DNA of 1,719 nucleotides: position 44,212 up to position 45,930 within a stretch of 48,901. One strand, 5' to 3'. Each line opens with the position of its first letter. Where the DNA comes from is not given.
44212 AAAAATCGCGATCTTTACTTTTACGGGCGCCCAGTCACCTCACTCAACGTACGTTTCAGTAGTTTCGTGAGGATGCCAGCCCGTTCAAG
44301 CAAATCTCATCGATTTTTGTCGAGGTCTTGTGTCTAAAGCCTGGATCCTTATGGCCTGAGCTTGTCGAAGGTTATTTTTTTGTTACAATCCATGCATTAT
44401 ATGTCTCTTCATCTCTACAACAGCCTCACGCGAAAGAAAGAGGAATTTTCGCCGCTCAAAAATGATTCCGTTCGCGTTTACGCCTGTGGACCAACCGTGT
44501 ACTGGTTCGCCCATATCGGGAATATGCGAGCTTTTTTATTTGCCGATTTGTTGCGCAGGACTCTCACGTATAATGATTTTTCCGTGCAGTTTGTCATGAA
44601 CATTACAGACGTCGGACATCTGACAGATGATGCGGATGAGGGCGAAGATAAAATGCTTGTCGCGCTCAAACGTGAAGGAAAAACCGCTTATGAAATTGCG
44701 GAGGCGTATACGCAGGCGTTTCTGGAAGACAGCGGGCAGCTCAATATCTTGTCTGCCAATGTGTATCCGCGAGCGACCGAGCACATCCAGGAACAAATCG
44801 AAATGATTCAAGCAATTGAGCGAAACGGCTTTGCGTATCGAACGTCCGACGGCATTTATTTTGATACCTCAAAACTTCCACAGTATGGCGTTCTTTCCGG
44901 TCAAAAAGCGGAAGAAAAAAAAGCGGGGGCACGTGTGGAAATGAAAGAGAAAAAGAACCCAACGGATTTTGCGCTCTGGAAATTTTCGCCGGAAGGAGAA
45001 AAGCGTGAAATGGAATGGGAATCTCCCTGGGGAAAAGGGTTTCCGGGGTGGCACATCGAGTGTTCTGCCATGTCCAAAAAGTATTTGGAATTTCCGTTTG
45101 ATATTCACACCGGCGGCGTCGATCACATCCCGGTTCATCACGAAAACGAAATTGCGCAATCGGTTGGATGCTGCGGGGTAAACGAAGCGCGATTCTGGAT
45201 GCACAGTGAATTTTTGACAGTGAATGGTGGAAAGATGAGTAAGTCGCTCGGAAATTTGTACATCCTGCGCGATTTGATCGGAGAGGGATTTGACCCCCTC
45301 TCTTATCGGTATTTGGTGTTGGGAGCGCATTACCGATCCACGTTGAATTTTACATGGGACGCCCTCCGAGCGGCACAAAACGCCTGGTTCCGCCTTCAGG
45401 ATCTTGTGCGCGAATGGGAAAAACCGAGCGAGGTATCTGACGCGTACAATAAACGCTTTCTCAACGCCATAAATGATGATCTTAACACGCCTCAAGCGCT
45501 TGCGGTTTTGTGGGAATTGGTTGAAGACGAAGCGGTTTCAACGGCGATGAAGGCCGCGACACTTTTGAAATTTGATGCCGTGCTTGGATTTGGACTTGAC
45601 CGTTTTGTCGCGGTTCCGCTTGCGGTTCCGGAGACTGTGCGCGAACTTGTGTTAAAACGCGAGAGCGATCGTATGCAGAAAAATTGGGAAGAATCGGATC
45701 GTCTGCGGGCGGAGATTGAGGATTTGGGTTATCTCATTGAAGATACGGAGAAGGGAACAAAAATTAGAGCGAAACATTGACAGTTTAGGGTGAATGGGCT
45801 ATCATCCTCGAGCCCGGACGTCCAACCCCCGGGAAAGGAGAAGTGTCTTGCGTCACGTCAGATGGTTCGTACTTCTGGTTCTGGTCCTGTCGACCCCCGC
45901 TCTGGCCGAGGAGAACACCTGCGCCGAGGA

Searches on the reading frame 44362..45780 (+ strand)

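Call 101: search_protein_families(library=pfam, proteins=[window:44362-45780:+], max_evalue=0.00001)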
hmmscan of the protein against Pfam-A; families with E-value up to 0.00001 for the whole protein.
window:44362-45780:+ (472 aa): 4 families
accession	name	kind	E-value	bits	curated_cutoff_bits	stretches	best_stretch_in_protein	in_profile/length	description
PF01406.26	tRNA-synt_1e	-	8.4e-97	324.6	27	1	29-339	2-300/301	tRNA synthetases class I (C) catalytic domain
PF09334.17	tRNA-synt_1g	-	8.1e-10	38.4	20.1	0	280-341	316-377/391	tRNA synthetases class I (M)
PF09190.17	DALR_2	-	7.3e-07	30.1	22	1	365-388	1-24/57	DALR domain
PF01921.24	tRNA-synt_1f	-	2.3e-06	27.2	27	0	210-350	204-340/360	tRNA synthetases class I (K)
